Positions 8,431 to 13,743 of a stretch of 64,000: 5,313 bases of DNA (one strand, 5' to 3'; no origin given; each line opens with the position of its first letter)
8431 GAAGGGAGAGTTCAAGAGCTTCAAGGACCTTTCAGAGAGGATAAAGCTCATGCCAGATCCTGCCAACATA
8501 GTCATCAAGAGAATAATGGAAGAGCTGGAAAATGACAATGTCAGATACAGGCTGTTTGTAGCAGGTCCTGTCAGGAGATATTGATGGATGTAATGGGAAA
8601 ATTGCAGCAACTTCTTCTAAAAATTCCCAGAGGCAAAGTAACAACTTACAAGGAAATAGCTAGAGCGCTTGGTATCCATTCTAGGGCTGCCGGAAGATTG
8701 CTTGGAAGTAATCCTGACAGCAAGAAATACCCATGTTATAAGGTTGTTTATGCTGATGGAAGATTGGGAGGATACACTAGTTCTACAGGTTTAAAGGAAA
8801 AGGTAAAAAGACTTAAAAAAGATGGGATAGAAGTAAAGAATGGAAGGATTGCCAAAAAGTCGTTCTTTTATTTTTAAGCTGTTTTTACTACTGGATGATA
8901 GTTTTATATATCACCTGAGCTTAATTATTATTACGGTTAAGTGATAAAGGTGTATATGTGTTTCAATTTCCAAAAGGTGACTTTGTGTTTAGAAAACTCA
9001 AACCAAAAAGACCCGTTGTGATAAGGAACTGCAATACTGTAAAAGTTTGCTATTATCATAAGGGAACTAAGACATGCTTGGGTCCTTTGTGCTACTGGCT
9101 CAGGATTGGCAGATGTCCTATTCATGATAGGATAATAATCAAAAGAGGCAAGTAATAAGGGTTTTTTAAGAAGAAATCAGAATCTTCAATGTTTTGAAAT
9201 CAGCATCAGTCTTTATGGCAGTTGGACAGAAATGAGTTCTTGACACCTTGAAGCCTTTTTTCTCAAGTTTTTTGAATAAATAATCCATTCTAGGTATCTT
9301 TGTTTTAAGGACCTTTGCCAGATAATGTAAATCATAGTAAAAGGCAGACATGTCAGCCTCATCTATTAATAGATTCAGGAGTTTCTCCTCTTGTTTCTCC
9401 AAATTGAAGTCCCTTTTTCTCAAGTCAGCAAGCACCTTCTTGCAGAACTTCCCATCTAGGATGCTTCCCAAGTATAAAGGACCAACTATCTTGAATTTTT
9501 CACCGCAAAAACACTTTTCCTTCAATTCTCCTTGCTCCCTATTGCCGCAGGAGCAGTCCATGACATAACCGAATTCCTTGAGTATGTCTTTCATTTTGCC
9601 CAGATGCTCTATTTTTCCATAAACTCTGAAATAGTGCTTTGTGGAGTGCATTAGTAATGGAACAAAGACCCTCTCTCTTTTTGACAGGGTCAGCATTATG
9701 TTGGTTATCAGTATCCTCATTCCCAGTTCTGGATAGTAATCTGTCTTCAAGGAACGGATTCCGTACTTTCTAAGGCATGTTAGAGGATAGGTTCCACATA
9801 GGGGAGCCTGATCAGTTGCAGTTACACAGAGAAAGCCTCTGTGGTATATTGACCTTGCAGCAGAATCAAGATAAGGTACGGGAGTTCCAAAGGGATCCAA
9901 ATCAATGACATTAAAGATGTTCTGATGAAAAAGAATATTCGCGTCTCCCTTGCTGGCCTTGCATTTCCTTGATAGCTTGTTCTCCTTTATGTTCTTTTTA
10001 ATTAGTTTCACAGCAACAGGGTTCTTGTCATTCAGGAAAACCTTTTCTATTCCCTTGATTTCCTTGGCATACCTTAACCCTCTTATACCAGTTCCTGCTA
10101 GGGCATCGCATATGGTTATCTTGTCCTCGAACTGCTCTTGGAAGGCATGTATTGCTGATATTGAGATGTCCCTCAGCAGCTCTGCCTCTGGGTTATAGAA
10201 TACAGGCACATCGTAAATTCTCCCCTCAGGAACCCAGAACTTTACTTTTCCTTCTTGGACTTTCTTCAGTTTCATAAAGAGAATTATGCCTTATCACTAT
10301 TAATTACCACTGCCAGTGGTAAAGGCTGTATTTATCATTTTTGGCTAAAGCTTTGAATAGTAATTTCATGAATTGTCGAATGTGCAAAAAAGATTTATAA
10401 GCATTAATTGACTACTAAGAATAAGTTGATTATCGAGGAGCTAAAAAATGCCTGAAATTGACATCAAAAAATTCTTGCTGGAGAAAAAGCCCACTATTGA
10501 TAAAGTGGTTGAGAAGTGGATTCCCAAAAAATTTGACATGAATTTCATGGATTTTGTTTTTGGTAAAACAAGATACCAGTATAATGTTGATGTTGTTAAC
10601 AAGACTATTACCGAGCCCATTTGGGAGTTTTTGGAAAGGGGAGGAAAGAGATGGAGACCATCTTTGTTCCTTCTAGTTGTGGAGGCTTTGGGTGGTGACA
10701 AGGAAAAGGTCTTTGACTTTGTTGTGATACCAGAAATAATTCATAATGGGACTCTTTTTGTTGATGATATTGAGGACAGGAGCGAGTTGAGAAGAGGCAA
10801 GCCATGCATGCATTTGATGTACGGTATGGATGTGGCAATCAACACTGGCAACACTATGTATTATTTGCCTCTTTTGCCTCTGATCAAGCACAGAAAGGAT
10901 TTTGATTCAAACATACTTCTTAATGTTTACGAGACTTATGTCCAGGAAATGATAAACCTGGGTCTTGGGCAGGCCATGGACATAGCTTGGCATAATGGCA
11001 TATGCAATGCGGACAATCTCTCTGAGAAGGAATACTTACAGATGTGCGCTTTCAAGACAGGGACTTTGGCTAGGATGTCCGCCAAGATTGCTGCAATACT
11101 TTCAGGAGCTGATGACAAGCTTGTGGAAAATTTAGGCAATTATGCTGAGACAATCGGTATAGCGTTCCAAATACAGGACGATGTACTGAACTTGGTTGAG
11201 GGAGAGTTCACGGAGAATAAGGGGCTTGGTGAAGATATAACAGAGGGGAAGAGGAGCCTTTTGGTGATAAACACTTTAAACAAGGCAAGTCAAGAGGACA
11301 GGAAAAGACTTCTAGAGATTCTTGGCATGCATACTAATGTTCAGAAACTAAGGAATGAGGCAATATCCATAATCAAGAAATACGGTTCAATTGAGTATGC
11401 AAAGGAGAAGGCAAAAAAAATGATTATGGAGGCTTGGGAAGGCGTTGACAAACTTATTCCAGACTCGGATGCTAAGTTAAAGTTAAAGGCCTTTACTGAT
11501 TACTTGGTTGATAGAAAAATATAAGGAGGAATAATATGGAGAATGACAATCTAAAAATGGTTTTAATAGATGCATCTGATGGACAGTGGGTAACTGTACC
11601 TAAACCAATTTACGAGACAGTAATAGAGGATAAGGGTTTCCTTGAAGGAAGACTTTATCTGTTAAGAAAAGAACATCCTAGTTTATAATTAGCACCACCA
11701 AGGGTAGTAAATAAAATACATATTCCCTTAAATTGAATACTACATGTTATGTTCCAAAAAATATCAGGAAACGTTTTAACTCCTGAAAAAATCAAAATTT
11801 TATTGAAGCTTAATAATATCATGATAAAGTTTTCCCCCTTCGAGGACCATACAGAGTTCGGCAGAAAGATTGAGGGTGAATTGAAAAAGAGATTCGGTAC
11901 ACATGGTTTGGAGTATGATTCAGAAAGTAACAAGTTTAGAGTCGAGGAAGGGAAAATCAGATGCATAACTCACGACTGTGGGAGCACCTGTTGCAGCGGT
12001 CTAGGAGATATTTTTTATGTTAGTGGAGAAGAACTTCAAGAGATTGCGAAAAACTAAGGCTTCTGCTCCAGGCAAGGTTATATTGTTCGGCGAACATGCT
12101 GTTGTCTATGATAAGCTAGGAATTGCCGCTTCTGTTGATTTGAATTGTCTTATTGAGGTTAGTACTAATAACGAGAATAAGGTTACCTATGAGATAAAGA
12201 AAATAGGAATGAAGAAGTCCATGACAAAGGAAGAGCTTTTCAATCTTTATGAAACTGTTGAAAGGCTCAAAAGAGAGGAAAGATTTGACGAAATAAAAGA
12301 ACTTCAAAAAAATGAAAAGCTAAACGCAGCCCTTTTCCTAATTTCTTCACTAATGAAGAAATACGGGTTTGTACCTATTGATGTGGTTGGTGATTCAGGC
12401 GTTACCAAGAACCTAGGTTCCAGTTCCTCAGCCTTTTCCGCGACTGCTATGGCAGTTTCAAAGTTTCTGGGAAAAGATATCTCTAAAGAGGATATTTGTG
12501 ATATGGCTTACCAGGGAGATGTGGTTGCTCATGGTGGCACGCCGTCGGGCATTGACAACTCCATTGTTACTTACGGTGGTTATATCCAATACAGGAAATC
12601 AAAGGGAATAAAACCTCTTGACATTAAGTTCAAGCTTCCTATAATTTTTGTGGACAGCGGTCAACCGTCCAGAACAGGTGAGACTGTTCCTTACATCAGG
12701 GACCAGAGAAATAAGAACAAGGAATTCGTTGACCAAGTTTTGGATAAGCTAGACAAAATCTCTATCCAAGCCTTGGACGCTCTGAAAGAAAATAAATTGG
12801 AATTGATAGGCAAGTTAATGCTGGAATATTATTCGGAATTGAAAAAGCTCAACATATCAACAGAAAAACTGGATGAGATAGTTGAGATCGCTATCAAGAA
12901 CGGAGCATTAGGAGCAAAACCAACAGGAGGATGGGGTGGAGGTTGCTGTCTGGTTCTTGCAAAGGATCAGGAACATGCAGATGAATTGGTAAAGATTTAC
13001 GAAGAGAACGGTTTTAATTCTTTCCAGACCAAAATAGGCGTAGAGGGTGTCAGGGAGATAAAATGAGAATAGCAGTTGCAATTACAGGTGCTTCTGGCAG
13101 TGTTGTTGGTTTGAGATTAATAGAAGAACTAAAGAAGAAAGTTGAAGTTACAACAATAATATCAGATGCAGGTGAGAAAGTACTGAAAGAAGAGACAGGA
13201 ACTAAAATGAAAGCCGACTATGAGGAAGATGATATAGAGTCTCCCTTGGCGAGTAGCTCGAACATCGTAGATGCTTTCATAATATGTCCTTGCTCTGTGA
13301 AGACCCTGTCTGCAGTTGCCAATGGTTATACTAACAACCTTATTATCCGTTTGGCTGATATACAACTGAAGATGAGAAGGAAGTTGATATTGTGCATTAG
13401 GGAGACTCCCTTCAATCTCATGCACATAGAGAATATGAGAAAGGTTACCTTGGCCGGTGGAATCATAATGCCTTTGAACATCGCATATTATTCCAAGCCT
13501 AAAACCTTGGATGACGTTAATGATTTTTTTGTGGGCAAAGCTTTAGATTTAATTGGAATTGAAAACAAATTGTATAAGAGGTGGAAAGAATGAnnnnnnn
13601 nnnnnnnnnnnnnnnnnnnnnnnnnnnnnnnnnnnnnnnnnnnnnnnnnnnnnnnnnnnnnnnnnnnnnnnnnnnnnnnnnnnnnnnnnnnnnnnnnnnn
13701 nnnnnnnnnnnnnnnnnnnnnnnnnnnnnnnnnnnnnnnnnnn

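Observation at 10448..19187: Complete archaeal-type mevalonate pathway in one contiguous supercluster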

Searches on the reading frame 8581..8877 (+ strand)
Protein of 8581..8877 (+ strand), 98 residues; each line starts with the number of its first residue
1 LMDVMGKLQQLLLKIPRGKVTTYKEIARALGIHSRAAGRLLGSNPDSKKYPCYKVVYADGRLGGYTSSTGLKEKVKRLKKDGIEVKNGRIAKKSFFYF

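Call 62: search_protein_families(library=pfam, proteins=[window:8581-8877:+], max_evalue=0.01)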
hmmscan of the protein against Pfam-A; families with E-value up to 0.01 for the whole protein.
window:8581-8877:+ (98 aa): 1 family
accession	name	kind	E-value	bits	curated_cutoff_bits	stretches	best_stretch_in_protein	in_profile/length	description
PF01035.26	DNA_binding_1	-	1.3e-20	73.4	27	1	8-82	6-80/81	6-O-methylguanine DNA methyltransferase, DNA binding domain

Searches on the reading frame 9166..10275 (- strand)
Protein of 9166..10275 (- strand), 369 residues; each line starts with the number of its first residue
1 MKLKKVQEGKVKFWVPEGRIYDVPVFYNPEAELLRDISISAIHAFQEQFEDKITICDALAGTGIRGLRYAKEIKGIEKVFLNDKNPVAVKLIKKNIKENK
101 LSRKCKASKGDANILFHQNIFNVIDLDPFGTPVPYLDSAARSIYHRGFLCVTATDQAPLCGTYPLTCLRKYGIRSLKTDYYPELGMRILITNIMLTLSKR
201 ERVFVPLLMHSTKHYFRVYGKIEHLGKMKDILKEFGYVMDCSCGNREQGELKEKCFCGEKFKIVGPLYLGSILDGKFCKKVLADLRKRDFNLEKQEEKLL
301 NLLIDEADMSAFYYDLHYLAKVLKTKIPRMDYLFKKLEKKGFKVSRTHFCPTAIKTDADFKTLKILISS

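Call 62: search_protein_families(library=pfam, proteins=[window:9166-10275:-], max_evalue=0.01)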
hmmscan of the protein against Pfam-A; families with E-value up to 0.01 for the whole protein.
window:9166-10275:- (369 aa): 6 families
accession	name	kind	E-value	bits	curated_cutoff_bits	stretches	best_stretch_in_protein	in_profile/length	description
PF02005.22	TRM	-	1.7e-108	363.6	27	1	22-363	17-371/376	N2,N2-dimethylguanosine tRNA methyltransferase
PF02475.24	TRM5-TYW2_MTfase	-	2.5e-06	28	28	1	50-149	35-133/164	TRM5/TYW2 methyltransferase domain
PF13847.12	Methyltransf_31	-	9.4e-05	22.6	27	1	51-155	3-113/145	Methyltransferase domain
PF05175.20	MTS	-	0.00051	20.2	23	1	52-124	32-102/170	Methyltransferase small domain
PF03602.21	Cons_hypoth95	-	0.0016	18.6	24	1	54-128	44-121/182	Conserved hypothetical protein 95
PF10294.15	Methyltransf_16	-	0.0054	16.9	21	1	48-106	43-101/174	Lysine methyltransferase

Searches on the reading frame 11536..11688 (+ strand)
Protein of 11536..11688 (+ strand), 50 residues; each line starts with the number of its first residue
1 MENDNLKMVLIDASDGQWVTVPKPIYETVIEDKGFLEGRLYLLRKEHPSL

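Call 62: search_protein_families(library=pfam, proteins=[window:11536-11688:+], max_evalue=0.01)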
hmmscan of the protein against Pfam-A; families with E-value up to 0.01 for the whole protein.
window:11536-11688:+ (50 aa): 0 families

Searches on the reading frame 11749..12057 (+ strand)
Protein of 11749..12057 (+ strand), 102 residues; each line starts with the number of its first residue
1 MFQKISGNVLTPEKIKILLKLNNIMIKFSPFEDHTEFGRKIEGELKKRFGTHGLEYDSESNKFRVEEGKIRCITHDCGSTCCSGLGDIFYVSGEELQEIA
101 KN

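Call 3: search_protein_families(library=pfam, proteins=[window:11749-12057:+], max_evalue=0.01)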
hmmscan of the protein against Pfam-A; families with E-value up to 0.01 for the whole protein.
window:11749-12057:+ (102 aa): 0 families

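Call 4: search_protein_families(library=ncbifam, proteins=[window:11749-12057:+], max_evalue=0.01)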
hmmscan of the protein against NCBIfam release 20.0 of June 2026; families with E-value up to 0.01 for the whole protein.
window:11749-12057:+ (102 aa): 0 families

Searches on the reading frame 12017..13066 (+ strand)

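Call 3: search_protein_families(library=pfam, proteins=[window:12017-13066:+], max_evalue=0.01)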
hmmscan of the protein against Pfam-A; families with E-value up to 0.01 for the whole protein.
window:12017-13066:+ (349 aa): 3 families
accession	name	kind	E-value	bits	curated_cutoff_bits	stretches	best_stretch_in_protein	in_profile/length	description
PF08544.19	GHMP_kinases_C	-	8e-14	52.2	21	1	252-330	1-81/85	GHMP kinases C terminal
PF00288.32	GHMP_kinases_N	-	9.6e-10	39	22.3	1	112-188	10-87/87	GHMP kinases N terminal domain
PF22700.2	MVD-like_N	-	0.00011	22.4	27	1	95-167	58-131/157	Diphosphomevalonate decarboxylase-like N-terminal domain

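Call 4: search_protein_families(library=ncbifam, proteins=[window:12017-13066:+], max_evalue=0.01)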
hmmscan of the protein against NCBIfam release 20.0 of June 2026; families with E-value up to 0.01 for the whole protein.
window:12017-13066:+ (349 aa): 16 families
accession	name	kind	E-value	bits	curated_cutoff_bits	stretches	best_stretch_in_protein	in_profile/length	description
TIGR00549.1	mevalon_kin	equivalog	1.3e-59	202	163.05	1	17-314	1-276/276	mevalonate kinase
NF003036.0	PRK03926.1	equivalog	9.5e-50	169.4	403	1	14-346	3-297/302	mevalonate kinase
NF003006.0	PRK03817.1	equivalog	6.3e-17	61.6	443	1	233-335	231-332/352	galactokinase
NF040957.1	Arch_PMK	equivalog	1.6e-15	57.4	500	1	15-323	2-295/316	phosphomevalonate kinase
TIGR00131.1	gal_kin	equivalog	1.7e-15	56.9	226.65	2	249-331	282-365/388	galactokinase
TIGR01220.1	Pmev_kin_Gr_pos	equivalog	5.6e-13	48.7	165.7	2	198-340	207-354/358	phosphomevalonate kinase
NF002288.1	PRK01212.1-4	equivalog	5.1e-12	45.4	194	1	90-330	45-280/303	homoserine kinase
NF003472.0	PRK05101.1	equivalog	8.4e-12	44.7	499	2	249-330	275-358/382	galactokinase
NF001816.0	PRK00555.1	equivalog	8.3e-11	41.4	509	1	250-325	258-333/363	galactokinase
NF003705.0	PRK05322.1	equivalog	1.8e-10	40.1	385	1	249-342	281-371/388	galactokinase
NF009948.0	PRK13412.1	equivalog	7.6e-07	27.2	721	1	238-335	857-955/974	bifunctional fucokinase/fucose-1-phosphate guanylyltransferase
TIGR00191.1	thrB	equivalog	2.4e-05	23.3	168.25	1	91-167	52-129/304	homoserine kinase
NF049969.1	GlMnHpPKinHddA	equivalog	2.5e-05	23.9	600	1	119-336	98-324/338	D-glycero-D-manno-heptose 7-phosphate kinase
NF040656.1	GHMP_GYDIA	hypoth_equivalog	4.5e-05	22.8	225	0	16-103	3-91/299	GYDIA family GHMP kinase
NF040704.1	IPP_alt_MvaD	equivalog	0.00019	20.6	475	1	132-171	100-139/323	phosphomevalonate decarboxylase MvaD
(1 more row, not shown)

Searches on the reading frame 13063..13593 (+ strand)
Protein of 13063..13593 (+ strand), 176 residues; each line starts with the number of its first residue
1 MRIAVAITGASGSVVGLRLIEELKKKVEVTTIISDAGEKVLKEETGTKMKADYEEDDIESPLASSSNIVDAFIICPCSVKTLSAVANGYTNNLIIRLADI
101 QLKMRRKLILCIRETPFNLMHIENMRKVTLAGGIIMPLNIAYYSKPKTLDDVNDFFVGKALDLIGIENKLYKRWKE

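Call 3: search_protein_families(library=pfam, proteins=[window:13063-13593:+], max_evalue=0.01)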
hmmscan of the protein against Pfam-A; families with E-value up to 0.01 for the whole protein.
window:13063-13593:+ (176 aa): 1 family
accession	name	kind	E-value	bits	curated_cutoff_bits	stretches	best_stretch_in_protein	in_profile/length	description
PF02441.25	Flavoprotein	-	7.1e-42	143.2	22.7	1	1-163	1-161/162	Flavoprotein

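Call 4: search_protein_families(library=ncbifam, proteins=[window:13063-13593:+], max_evalue=0.01)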
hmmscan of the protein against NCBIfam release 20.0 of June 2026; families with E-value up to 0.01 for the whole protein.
window:13063-13593:+ (176 aa): 8 families
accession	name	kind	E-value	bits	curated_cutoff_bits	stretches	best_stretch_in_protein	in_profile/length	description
NF004685.0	PRK06029.1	subfamily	7.2e-59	199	188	1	1-175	2-185/187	UbiX family flavin prenyltransferase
TIGR00421.1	ubiX_pad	subfamily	9e-59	198.2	108.9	1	2-174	1-181/181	UbiX family flavin prenyltransferase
NF041206.1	VdcB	exception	1.5e-52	178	290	1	2-175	1-183/184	non-oxidative hydroxyarylic acid decarboxylases subunit B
NF041218.1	BagM_FevK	exception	6.6e-38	130.2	420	1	1-175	1-184/215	bagremycin/ferroverdin biosynthesis UbiX family decarboxylase BagM/FevK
TIGR00521.1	coaBC_dfp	equivalog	6.1e-05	22.2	219.7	1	1-96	4-107/392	bifunctional phosphopantothenoylcysteine decarboxylase/phosphopantothenate--cysteine ligase CoaBC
NF006161.0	PRK08305.1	equivalog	0.00017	21.3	156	1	65-114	81-130/196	dipicolinate synthase subunit B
TIGR02852.1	spore_dpaB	equivalog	0.00079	18.8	229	1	66-114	77-125/187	dipicolinate synthase subunit B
TIGR02700.1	flavo_MJ0208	hypoth_equivalog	0.0079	15.5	251.35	0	2-94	1-111/234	dihydromethanopterin reductase (acceptor)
